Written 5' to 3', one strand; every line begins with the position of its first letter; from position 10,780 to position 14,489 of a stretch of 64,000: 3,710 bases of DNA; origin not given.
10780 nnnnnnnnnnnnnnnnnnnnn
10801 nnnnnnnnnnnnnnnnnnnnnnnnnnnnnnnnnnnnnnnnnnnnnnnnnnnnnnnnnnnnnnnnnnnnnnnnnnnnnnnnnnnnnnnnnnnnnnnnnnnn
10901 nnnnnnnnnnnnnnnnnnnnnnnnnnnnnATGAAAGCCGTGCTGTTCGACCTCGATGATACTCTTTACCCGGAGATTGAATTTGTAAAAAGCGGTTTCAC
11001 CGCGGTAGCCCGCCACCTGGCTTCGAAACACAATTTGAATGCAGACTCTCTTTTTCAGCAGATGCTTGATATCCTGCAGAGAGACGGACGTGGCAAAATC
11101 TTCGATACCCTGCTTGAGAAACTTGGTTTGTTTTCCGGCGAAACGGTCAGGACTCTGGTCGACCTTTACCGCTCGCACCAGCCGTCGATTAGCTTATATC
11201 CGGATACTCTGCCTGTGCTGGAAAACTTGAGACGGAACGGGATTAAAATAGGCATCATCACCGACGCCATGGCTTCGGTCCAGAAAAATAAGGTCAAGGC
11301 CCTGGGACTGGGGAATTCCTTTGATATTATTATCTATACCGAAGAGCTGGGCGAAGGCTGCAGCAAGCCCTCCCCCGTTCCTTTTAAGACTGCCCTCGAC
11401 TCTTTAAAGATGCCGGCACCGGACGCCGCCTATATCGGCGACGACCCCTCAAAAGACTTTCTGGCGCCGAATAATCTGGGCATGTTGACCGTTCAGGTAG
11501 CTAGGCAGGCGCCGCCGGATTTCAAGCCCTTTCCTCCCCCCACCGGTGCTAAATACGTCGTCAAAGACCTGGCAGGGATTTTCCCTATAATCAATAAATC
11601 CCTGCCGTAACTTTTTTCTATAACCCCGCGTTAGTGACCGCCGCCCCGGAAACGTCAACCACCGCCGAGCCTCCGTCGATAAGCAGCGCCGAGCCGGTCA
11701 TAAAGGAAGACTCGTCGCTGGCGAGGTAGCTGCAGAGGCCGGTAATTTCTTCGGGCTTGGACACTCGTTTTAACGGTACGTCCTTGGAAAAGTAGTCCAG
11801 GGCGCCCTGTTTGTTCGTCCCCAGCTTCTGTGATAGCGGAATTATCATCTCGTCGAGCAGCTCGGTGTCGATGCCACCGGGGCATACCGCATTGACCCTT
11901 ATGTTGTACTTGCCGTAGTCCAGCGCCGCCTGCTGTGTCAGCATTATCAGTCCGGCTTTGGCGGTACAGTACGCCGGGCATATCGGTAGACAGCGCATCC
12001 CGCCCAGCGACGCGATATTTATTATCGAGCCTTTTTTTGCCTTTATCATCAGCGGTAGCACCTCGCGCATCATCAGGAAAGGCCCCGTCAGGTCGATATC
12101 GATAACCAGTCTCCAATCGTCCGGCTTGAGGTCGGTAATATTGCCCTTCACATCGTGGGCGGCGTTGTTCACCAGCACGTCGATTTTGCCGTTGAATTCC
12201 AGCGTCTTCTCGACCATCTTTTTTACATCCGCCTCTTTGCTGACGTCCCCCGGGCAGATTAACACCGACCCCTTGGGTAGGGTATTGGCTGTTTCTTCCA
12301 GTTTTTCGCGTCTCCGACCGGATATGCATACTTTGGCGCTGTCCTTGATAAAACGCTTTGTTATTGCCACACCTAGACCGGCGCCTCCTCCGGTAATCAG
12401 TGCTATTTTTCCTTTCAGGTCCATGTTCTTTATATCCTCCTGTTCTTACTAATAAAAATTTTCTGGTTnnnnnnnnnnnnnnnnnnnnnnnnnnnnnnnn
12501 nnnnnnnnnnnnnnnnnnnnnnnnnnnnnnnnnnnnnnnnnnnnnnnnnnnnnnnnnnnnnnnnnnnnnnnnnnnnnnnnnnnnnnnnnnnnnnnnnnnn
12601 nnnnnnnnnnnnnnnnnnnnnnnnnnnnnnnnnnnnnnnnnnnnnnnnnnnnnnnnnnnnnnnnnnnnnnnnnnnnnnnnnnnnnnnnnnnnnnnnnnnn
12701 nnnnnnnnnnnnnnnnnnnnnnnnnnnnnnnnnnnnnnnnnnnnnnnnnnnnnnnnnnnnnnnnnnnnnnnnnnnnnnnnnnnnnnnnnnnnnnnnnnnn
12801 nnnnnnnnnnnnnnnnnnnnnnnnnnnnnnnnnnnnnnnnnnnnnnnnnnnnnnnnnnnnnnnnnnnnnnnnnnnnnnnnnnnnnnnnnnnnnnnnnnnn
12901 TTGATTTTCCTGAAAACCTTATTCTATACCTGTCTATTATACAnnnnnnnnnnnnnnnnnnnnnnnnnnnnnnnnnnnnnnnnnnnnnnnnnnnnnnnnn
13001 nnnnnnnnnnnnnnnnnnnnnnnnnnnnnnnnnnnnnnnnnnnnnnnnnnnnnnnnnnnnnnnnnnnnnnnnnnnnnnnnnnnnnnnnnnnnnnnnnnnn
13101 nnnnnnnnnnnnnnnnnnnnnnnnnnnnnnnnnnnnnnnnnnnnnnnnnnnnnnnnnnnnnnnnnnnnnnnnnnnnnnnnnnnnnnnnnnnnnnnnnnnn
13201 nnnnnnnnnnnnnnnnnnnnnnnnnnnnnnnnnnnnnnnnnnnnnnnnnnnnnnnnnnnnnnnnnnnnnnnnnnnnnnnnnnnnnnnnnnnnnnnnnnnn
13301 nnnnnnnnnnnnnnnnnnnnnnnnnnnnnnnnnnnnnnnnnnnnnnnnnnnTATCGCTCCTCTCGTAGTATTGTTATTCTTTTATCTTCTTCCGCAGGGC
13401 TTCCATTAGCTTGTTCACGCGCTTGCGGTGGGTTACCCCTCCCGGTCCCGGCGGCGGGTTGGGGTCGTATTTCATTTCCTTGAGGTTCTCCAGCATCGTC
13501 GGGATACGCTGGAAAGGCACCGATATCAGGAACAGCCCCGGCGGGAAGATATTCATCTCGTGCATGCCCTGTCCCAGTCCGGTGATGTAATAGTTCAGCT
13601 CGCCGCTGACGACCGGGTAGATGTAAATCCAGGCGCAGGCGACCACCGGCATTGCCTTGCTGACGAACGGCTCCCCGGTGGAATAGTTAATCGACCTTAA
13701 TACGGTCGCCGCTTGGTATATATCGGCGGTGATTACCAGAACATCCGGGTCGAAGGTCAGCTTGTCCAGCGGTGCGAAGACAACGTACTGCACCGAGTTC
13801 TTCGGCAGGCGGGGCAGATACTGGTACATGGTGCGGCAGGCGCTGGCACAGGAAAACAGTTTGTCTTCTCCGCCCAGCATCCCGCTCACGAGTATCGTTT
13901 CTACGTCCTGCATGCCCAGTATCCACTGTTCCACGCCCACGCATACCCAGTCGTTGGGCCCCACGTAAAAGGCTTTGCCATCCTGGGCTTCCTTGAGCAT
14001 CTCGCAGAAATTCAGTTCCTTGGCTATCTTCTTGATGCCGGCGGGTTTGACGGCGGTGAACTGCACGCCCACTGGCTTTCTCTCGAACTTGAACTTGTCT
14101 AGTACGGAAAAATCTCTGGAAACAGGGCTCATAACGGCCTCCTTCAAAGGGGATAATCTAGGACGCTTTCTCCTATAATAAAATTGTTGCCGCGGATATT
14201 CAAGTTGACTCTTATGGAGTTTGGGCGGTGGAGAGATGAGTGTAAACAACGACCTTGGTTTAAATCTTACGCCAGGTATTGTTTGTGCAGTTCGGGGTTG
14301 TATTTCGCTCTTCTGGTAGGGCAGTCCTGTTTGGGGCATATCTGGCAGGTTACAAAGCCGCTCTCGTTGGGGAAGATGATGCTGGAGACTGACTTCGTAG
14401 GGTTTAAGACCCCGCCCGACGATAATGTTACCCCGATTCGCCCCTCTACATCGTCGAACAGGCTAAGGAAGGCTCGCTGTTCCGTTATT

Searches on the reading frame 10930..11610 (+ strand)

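Call 47: search_protein_families(library=pfam, proteins=[window:10930-11610:+], max_evalue=0.00001)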
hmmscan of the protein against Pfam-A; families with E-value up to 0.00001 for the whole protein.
window:10930-11610:+ (226 aa): 4 families
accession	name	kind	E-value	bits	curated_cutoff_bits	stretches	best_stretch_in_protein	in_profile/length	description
PF13419.12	HAD_2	-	1.6e-22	80.9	23.8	1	4-189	1-177/178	Haloacid dehalogenase-like hydrolase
PF00702.32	Hydrolase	-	1.3e-18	68.6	26.4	1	1-182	1-189/191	haloacid dehalogenase-like hydrolase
PF12710.13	HAD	-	8.2e-09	36.6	27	1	4-173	1-182/189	haloacid dehalogenase-like hydrolase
PF13242.12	Hydrolase_like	-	5.9e-07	29.8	22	1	144-194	2-52/75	HAD-hyrolase-like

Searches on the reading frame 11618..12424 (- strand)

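Call 47: search_protein_families(library=pfam, proteins=[window:11618-12424:-], max_evalue=0.00001)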
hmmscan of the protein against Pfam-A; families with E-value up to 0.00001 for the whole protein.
window:11618-12424:- (268 aa): 3 families
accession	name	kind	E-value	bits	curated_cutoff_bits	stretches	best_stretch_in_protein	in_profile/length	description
PF13561.12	adh_short_C2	-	1.3e-59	202.1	27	1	15-252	6-234/236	Enoyl-(Acyl carrier protein) reductase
PF00106.31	adh_short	-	8.5e-56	189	26.6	1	6-192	1-189/195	short chain dehydrogenase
PF08659.16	KR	-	6e-07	30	22.6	1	9-113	4-114/180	KR domain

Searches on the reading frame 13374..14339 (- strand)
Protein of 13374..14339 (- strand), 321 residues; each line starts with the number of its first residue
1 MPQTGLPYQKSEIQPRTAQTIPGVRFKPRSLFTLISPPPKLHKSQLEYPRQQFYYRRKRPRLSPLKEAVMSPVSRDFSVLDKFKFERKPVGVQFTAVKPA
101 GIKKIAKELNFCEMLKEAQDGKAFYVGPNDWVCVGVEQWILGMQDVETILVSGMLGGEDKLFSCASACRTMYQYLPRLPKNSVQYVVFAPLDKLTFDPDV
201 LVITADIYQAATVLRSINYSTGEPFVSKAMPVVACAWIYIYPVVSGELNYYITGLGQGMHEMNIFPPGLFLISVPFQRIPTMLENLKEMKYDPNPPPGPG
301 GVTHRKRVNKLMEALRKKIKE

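Call 48: search_protein_families(library=pfam, proteins=[window:13374-14339:-], max_evalue=0.00001)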
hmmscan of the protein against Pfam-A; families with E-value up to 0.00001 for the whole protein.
window:13374-14339:- (321 aa): 1 family
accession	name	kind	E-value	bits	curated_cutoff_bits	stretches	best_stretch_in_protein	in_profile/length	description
PF02596.20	DUF169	-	1.4e-33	117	27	1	82-285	5-209/209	Uncharacterised ArCR, COG2043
